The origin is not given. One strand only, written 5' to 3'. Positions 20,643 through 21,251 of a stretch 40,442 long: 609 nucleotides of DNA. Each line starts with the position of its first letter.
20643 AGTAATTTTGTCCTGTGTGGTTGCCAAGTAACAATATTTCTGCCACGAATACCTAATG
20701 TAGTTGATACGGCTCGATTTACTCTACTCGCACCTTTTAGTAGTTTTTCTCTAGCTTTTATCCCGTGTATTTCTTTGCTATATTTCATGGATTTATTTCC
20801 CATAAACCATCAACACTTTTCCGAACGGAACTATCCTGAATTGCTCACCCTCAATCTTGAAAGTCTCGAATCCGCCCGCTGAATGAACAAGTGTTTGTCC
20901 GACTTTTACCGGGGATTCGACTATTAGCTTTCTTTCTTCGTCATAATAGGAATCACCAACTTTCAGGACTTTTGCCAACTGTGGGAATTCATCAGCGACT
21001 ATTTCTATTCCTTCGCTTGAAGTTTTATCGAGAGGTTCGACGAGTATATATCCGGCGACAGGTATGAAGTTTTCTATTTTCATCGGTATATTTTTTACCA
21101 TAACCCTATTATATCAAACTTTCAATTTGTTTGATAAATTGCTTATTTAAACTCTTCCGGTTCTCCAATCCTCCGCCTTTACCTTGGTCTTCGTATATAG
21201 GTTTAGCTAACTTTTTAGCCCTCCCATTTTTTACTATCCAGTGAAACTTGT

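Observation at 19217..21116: A complete phage-encoded GroES-GroEL pair in a 40-kb genome, upstream of the packaging/head module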

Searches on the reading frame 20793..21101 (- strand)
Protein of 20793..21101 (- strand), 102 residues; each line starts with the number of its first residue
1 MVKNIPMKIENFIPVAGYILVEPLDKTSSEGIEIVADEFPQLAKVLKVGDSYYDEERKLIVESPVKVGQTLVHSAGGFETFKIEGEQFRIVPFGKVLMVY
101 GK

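Call 3: search_protein_families(library=pfam, proteins=[window:20793-21101:-], max_evalue=0.1)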
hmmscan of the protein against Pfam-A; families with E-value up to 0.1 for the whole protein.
window:20793-21101:- (102 aa): 1 family
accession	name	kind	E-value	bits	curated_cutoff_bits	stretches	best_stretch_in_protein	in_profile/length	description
PF00166.26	Cpn10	-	1.3e-05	25.6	21.1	1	12-99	2-92/93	Chaperonin 10 Kd subunit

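Call 4: search_protein_families(library=ncbifam, proteins=[window:20793-21101:-], max_evalue=0.1)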
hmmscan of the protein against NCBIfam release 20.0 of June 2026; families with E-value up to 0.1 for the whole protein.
window:20793-21101:- (102 aa): 6 families
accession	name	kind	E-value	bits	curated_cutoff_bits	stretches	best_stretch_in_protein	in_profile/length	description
NF001530.0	PRK00364.1-6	equivalog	4.6e-05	23.2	136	1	14-99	13-101/104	co-chaperone GroES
NF001531.0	PRK00364.2-2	subfamily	5.5e-05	23.1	96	1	13-98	4-91/94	co-chaperone GroES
NF001533.0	PRK00364.2-4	subfamily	0.00064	19.7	99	1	14-99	8-96/98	co-chaperone GroES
NF001534.0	PRK00364.2-5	equivalog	0.0025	17.8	120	1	30-93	22-86/94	co-chaperone GroES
NF001527.0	PRK00364.1-2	subfamily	0.0099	16.1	120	1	26-96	19-90/96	co-chaperone GroES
NF001529.0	PRK00364.1-5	subfamily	0.01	15.9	133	1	12-92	3-86/95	co-chaperone GroES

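Call 5: search_protein_families(library=phrogs, proteins=[window:20793-21101:-], max_evalue=0.01)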
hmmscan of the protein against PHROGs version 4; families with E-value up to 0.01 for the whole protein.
window:20793-21101:- (102 aa): 1 family
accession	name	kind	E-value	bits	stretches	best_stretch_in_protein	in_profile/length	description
phrog_3188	-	other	6.1e-06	27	1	11-99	2-93/96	co-chaperonin GroES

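Call 11: search_dna_similar(query=window:20793-21101:-, collection=phages, mode=protein, max_rows=30, max_evalue=0.01)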
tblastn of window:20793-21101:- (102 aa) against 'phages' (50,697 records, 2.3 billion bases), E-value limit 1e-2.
No match.

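Call 17: find_homologous_proteins(query=window:20793-21101:-, max_evalue=0.01)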
Query window:20793-21101:- (102 aa): 3 proteins with E <= 0.01 among 3 candidates.
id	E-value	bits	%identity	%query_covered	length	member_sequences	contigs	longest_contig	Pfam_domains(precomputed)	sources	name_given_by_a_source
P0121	1.1e-54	200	100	94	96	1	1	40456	PF00166.27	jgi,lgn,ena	-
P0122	6.4e-40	153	72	97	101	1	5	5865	PF00166.27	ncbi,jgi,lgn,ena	-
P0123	7.4e-28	114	59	91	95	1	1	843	PF00166.27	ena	-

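Call 24: search_solved_structures(query=window:20793-21101:-, show_alignments=3, max_evalue=10)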
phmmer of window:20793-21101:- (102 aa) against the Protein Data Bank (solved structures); distinct sequences matched with E-value up to 10: 8.
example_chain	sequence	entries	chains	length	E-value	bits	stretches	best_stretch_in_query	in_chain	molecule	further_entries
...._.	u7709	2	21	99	8.8e-05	26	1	12-101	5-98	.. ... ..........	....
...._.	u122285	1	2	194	0.00017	25.1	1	8-96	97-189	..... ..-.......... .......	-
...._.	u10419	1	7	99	0.011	19.3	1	34-101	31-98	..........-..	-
8wuw_a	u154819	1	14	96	0.033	17.8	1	26-99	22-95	Co-chaperonin GroES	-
8wux_a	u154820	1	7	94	0.033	17.7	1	26-99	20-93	Co-chaperonin GroES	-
8wuc_a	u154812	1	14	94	0.035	17.7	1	26-93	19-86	Co-chaperonin GroES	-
1wnr_A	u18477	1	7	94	0.22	15.1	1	32-93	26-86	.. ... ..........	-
4v4o_O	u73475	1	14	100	0.23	15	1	32-93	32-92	cpn10(GroES)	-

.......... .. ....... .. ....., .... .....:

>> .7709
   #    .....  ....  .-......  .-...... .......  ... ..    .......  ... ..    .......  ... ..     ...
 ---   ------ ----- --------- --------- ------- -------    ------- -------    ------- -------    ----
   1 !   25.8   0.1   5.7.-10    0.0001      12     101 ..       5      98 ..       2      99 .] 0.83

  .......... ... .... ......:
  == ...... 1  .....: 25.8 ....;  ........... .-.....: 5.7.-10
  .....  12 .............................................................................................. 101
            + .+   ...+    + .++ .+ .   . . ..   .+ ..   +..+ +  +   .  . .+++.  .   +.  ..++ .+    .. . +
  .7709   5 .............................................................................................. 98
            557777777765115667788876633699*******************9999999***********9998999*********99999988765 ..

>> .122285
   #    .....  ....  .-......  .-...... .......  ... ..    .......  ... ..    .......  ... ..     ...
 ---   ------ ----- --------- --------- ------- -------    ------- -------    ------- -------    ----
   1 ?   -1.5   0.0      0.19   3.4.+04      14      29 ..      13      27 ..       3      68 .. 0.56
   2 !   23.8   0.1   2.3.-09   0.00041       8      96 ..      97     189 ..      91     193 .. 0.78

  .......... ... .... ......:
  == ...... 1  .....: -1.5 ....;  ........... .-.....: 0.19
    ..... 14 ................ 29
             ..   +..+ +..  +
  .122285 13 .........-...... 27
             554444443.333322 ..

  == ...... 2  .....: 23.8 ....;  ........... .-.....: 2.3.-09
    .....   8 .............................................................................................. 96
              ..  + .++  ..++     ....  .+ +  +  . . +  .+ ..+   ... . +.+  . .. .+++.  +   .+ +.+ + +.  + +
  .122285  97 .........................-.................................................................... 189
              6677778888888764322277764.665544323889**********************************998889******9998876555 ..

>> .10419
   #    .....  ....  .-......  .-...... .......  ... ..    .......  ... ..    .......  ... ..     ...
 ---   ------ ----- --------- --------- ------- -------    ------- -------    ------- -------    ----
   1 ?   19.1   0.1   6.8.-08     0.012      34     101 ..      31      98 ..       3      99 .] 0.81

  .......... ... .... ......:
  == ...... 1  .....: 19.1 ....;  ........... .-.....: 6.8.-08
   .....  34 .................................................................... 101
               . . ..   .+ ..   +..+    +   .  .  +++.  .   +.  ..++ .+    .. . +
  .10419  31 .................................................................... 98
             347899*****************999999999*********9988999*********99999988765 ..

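Call 39: find_homologous_proteins(query=A2, max_evalue=0.001)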
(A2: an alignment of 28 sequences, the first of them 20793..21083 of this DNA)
Query A2 (28 sequences) (96 aa, profile of the alignment): 75 proteins with E <= 0.001 among 351 candidates.
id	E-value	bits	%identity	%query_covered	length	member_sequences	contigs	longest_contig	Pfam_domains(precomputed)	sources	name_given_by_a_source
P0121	7.2e-25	105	100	100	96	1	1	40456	PF00166.27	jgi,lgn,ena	-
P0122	9.8e-24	101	76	96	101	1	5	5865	PF00166.27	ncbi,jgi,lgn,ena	-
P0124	1.5e-22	97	58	93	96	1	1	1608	PF00166.27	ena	-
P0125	7.4e-22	95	28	90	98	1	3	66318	PF00166.27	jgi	-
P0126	7.9e-22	95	29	90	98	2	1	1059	PF00166.27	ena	-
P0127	2.0e-21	93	38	90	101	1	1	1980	PF00166.27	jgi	jgi:chaperonin GroES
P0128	2.0e-21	93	35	93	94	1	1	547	PF00166.27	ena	-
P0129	2.5e-21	93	37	90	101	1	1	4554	PF00166.27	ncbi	ncbi:co-chaperone GroES [Patescibacteria group bacterium]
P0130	3.6e-21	93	26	86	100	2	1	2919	PF00166.27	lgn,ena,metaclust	metaclust:\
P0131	3.7e-21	93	25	92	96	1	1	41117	-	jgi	-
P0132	4.6e-21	92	37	90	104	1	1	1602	PF00166.27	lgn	-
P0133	1.1e-20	91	34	90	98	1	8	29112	PF00166.27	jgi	jgi:chaperonin GroES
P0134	1.4e-20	91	33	100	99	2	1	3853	PF00166.27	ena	-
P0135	1.6e-20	91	34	97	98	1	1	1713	PF00166.27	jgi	jgi:chaperonin GroES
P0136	2.2e-20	90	52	94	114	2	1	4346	PF00166.27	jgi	jgi:co-chaperonin GroES (HSP10)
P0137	2.6e-20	90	33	100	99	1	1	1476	PF00166.27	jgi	jgi:chaperonin GroES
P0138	4.5e-20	89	34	95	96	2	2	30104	PF00166.27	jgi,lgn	-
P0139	5.0e-20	89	29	95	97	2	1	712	PF00166.27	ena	-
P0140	5.1e-20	89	38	93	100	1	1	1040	PF00166.27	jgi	jgi:chaperonin GroES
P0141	5.1e-20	89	34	93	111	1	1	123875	PF00166.27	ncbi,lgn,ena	-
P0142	5.5e-20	89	38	93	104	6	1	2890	PF00166.27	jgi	-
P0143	1.3e-19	88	34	98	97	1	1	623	PF00166.27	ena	-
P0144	1.3e-19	88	34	98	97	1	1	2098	PF00166.27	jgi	jgi:chaperonin GroES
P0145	1.8e-19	87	29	95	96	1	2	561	PF00166.27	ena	-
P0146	1.9e-19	87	33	98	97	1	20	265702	PF00166.27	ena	-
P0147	2.2e-19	87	19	61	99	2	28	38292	PF00166.27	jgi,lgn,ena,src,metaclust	metaclust:\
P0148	5.0e-19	86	29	90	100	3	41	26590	PF00166.27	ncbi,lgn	-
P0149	1.4e-18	84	29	66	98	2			PF00166.27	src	-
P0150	1.6e-18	84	34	93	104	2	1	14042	PF00166.27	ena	-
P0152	4.1e-18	83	26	65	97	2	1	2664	PF00166.27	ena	-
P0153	9.2e-18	82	24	88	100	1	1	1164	PF00166.27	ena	-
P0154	9.2e-18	82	28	84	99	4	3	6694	PF00166.27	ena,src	-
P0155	1.8e-17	81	36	95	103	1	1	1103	PF00166.27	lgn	-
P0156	2.0e-17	81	31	93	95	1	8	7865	PF00166.27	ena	-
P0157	2.4e-17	80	23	94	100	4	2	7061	PF00166.27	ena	-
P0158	2.5e-17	80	28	85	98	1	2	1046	PF00166.27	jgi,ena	-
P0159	3.3e-17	80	22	66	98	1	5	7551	PF00166.27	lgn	-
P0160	3.5e-17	80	28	85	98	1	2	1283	PF00166.27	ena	-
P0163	8.6e-17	79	32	81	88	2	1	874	PF00166.27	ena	-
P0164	1.1e-16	78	27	88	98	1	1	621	PF00166.27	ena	-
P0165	1.6e-16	78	26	93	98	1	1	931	PF00166.27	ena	-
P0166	4.0e-16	76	39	91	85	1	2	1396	PF00166.27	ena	-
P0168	4.3e-16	76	26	93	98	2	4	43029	PF00166.27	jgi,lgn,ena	-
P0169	2.0e-15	74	24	94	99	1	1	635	PF00166.27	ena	-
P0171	3.0e-15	74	32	90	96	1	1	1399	PF00166.27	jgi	jgi:co-chaperonin GroES (HSP10)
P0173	4.4e-15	73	26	93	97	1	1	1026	PF00166.27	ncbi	-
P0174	7.0e-15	72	22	95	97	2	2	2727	PF00166.27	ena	-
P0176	1.2e-14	72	26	95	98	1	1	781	PF00166.27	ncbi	-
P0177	2.9e-14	71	26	65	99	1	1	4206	PF00166.27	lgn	-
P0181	3.0e-12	64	36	82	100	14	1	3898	PF00166.27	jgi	-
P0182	3.0e-12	64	29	93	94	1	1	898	PF00166.27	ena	-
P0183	2.9e-11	61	-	-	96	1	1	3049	PF00166.27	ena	-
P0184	7.8e-10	56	26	81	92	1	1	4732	PF00166.27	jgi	jgi:chaperonin GroES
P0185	1.9e-9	55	37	64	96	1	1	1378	PF00166.27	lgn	-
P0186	2.0e-9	55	30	90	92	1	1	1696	PF00166.27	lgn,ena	-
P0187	2.6e-9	55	24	93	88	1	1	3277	PF00166.27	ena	-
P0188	2.7e-9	55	33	81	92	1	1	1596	PF00166.27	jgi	jgi:chaperonin GroES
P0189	3.2e-9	54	31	77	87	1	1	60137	PF00166.27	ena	-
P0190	3.3e-9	54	31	84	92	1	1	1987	PF00166.27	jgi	-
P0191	3.8e-9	54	33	81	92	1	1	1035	PF00166.27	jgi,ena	jgi:chaperonin GroES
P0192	6.9e-9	53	30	93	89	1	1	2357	PF00166.27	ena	-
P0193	1.8e-8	52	31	84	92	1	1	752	PF00166.27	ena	-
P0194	3.7e-8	51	31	84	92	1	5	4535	PF00166.27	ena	-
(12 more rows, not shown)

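Call 48: predict_structure(alignment_id=A3)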
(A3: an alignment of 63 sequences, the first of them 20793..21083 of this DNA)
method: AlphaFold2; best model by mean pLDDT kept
length: 96 residues; sequences in the alignment: 63
mean_pLDDT: 88.4   pTM: 0.80
mean pLDDT of the five models: 88.4, 88.3, 88.1, 86.8, 86.5
residues with pLDDT >= 90: 74; 70-90: 9; 50-70: 5; < 50: 8
segments of 3 or more residues with pLDDT < 50: 22-28
pLDDT, mean of each block of 10 residues (from residue 1): 93 90 47 88 98 97 95 92 97 84
secondary structure, 60 per line:
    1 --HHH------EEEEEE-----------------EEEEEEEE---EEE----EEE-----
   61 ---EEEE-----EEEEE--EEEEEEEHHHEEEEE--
elements in order: E12-17 E35-42 E46-48 E53-55 E64-67 E73-77 E80-86 E90-94

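Call 53: fold_search(model_id=the predicted structure, library=pdb)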
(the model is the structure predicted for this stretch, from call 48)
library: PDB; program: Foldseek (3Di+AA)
matches with E <= 10: 282; with E <= 0.001: 31
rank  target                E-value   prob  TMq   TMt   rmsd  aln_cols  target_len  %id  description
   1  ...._A                9.8e-07  1.00  0.79  0.77   2.8        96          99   29  Crystal Structure of the Mycobacterium tuberculosis chaperonin 10 tetradecamer (released 2003-07-15)
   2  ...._B                1.5e-06  1.00  0.78  0.77   3.2        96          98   31  Crystal Structure of the Mycobacterium tuberculosis chaperonin 10 tetradecamer (released 2003-07-15)
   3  1wnr_C                6.2e-06  1.00  0.73  0.82   3.0        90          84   26  Crystal structure of the Cpn10 from Thermus thermophilus HB8 (released 2004-12-07)
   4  4pj1_2                6.2e-06  1.00  0.76  0.71   3.5       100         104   21  Crystal structure of the human mitochondrial chaperonin symmetrical 'football' complex (released 2015-04-29)
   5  4pj1_U                8.6e-06  1.00  0.74  0.70   3.2        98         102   21  Crystal structure of the human mitochondrial chaperonin symmetrical 'football' complex (released 2015-04-29)
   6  5opx_U                1.3e-05  1.00  0.72  0.74   4.6        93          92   24  Crystal structure of the GroEL mutant A109C in complex with GroES and ADP BeF2 (released 2018-01-10)
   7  1wnr_G                1.7e-05  1.00  0.71  0.79   4.1        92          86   25  Crystal structure of the Cpn10 from Thermus thermophilus HB8 (released 2004-12-07)
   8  5opx_Q                1.9e-05  1.00  0.69  0.73   4.9        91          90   24  Crystal structure of the GroEL mutant A109C in complex with GroES and ADP BeF2 (released 2018-01-10)
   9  8wuw_a                1.9e-05  1.00  0.69  0.70   4.7        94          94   26  Cryo-EM structure of H. thermophilus GroEL-GroES2 asymmetric football complex (released 2024-03-27)
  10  5opx_O                2.0e-05  1.00  0.70  0.72   4.5        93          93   25  Crystal structure of the GroEL mutant A109C in complex with GroES and ADP BeF2 (released 2018-01-10)
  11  4pkn_X                2.0e-05  1.00  0.70  0.70   4.8        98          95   23  Crystal structure of the football-shaped GroEL-GroES2-(ADPBeFx)14 complex containing substrate Rubisco (released 2014-08-20)
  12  5opx_V                2.8e-05  1.00  0.71  0.73   4.8        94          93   24  Crystal structure of the GroEL mutant A109C in complex with GroES and ADP BeF2 (released 2018-01-10)
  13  5opx_1                3.3e-05  1.00  0.69  0.72   4.6        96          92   23  Crystal structure of the GroEL mutant A109C in complex with GroES and ADP BeF2 (released 2018-01-10)
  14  4pkn_V                3.5e-05  1.00  0.71  0.71   4.7        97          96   24  Crystal structure of the football-shaped GroEL-GroES2-(ADPBeFx)14 complex containing substrate Rubisco (released 2014-08-20)
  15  5opx_R                3.7e-05  1.00  0.69  0.71   5.1        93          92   22  Crystal structure of the GroEL mutant A109C in complex with GroES and ADP BeF2 (released 2018-01-10)
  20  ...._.                4.4e-05  1.00  0.67  0.77   4.6        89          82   29  Crystal structure of M. tuberculosis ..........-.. (released 2001-08-08)
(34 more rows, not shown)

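Call 84: find_encoding_contigs(protein=P0129, flank=5000, max_places=2)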
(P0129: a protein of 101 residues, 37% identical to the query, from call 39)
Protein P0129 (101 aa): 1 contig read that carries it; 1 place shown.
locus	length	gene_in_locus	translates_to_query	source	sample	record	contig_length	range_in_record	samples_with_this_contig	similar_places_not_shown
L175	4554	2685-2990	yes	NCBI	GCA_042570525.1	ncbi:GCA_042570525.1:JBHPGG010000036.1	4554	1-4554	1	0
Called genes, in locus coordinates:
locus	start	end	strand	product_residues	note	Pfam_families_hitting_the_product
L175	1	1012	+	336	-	PF01547:SBP_bac_1, PF13416:SBP_bac_8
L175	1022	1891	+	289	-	-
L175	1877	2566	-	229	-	PF00625:Guanylate_kin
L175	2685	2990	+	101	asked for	PF00166:Cpn10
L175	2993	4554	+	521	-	PF00118:Cpn60_TCP1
